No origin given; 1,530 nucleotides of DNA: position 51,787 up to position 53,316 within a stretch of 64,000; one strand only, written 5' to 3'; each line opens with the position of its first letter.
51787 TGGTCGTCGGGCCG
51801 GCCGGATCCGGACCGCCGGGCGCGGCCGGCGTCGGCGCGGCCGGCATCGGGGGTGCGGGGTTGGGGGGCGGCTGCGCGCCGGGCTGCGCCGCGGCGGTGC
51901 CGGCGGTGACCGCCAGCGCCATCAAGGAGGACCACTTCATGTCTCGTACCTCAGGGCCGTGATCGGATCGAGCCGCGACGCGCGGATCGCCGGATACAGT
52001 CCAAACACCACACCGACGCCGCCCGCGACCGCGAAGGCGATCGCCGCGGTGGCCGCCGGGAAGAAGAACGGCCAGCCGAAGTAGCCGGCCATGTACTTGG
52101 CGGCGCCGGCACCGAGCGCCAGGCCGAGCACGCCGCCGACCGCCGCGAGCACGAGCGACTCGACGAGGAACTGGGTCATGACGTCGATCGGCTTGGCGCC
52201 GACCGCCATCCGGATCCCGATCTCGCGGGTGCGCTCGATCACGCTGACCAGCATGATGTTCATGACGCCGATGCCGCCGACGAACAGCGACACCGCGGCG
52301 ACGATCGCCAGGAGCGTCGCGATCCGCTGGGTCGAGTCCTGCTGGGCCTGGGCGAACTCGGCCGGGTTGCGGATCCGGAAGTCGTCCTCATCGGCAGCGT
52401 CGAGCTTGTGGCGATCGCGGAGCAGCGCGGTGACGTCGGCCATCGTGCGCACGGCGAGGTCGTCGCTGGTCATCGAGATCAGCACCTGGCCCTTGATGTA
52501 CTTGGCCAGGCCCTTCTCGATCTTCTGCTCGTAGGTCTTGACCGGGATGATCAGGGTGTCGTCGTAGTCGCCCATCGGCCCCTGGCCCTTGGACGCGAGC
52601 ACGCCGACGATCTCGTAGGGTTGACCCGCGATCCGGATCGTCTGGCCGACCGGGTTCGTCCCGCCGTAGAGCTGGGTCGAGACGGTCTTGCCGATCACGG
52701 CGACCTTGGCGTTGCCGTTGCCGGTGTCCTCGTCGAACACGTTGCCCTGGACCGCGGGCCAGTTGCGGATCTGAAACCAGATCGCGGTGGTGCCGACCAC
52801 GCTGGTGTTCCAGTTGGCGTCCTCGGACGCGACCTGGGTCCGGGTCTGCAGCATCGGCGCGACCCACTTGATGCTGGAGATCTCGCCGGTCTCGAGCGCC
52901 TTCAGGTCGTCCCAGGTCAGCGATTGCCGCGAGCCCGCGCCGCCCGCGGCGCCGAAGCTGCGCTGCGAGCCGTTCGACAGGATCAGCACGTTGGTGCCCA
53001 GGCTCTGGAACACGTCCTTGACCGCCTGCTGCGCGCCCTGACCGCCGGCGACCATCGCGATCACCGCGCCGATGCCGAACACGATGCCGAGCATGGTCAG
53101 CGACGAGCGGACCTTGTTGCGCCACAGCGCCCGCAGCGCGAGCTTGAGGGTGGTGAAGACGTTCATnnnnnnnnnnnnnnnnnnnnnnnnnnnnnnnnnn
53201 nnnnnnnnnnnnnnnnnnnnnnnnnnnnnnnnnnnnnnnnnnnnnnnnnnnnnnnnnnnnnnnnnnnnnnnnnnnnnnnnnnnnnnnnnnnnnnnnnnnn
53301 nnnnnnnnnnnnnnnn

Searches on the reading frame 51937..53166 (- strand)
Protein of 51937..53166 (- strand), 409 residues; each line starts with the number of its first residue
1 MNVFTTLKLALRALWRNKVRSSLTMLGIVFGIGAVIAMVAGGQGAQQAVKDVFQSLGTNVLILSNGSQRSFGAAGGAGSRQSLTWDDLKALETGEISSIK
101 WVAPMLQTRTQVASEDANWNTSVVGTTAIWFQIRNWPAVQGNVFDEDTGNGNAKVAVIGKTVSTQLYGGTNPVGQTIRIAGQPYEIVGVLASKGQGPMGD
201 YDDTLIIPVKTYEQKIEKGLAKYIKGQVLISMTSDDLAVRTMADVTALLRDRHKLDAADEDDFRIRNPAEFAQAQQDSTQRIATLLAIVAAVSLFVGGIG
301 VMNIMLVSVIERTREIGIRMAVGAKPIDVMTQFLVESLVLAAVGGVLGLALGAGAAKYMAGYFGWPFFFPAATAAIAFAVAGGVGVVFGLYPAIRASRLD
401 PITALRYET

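Call 49: search_protein_families(library=pfam, proteins=[window:51937-53166:-], max_evalue=0.001)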
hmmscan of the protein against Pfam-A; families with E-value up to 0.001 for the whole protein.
window:51937-53166:- (409 aa): 2 families
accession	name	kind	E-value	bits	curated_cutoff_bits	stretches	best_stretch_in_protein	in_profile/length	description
PF12704.14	MacB_PCD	-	6.2e-44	151.2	27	1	21-247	1-206/207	MacB-like periplasmic core domain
PF02687.27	FtsX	-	4.2e-20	72.4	25.5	1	288-401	2-120/120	FtsX-like permease C-terminal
